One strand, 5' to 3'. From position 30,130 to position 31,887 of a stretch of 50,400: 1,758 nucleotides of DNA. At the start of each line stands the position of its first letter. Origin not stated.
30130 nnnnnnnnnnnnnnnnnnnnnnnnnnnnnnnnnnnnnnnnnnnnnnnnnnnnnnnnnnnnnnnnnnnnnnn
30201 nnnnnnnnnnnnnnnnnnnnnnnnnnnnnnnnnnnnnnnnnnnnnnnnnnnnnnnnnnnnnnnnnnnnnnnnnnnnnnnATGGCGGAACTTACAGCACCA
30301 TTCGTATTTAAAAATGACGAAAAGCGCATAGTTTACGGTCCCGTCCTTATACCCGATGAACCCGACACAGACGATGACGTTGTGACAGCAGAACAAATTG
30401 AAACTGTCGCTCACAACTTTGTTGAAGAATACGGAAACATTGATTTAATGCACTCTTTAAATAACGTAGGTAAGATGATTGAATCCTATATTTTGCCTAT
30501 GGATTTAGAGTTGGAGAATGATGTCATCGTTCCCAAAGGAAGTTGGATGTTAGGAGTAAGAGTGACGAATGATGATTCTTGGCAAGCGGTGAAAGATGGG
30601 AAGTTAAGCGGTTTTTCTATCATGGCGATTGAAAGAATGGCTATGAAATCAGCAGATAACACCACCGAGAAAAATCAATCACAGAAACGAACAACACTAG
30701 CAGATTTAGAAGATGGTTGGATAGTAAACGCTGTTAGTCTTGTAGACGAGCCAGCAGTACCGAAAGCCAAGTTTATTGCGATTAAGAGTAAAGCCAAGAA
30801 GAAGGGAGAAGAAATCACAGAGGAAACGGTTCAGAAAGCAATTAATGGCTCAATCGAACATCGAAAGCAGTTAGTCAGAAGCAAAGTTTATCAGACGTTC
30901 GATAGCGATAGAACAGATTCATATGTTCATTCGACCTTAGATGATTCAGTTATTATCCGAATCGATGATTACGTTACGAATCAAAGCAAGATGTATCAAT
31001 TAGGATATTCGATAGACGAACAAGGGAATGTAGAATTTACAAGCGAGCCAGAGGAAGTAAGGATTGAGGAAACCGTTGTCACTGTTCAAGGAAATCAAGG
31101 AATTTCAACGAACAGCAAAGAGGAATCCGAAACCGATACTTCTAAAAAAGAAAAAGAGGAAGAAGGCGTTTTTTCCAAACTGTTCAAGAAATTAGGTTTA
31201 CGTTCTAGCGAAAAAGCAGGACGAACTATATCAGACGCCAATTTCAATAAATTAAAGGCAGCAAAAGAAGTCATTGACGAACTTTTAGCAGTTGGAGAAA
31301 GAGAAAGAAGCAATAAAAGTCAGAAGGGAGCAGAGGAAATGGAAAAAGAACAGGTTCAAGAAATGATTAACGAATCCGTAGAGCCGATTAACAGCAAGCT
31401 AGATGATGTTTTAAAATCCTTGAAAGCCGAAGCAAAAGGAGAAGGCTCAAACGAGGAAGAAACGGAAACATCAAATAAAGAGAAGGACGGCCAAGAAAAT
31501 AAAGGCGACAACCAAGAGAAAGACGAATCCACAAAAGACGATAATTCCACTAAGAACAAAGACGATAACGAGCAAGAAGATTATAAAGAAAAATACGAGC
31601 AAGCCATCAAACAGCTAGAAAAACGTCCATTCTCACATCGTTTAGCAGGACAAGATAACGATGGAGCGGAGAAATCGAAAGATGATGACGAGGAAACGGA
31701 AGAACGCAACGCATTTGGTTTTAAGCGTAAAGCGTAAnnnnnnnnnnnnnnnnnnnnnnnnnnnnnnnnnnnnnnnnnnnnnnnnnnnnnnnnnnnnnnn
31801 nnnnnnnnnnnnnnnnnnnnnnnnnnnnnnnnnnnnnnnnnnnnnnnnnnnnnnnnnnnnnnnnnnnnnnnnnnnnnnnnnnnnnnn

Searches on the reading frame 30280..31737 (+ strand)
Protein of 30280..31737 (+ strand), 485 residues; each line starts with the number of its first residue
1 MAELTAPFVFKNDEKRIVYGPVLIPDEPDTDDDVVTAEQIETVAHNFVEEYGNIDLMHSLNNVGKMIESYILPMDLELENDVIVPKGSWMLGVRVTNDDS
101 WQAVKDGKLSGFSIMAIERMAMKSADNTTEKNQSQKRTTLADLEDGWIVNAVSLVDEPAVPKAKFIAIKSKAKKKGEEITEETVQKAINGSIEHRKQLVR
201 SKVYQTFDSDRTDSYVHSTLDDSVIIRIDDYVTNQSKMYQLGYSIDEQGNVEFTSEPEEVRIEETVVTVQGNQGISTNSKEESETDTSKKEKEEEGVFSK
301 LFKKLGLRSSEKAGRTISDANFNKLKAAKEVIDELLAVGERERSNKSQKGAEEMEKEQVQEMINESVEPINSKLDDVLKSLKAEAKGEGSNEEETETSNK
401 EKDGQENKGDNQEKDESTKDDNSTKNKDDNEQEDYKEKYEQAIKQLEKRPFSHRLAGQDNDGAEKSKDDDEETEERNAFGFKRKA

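Call 9: search_protein_families(library=pfam, proteins=[window:30280-31737:+], max_evalue=0.01)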
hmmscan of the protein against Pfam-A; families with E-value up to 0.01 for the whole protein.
window:30280-31737:+ (485 aa): 1 family
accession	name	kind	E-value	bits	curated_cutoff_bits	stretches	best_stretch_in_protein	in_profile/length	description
PF14550.11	Peptidase_S78_2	-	1e-30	106.7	24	1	9-117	5-121/126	Putative phage serine protease XkdF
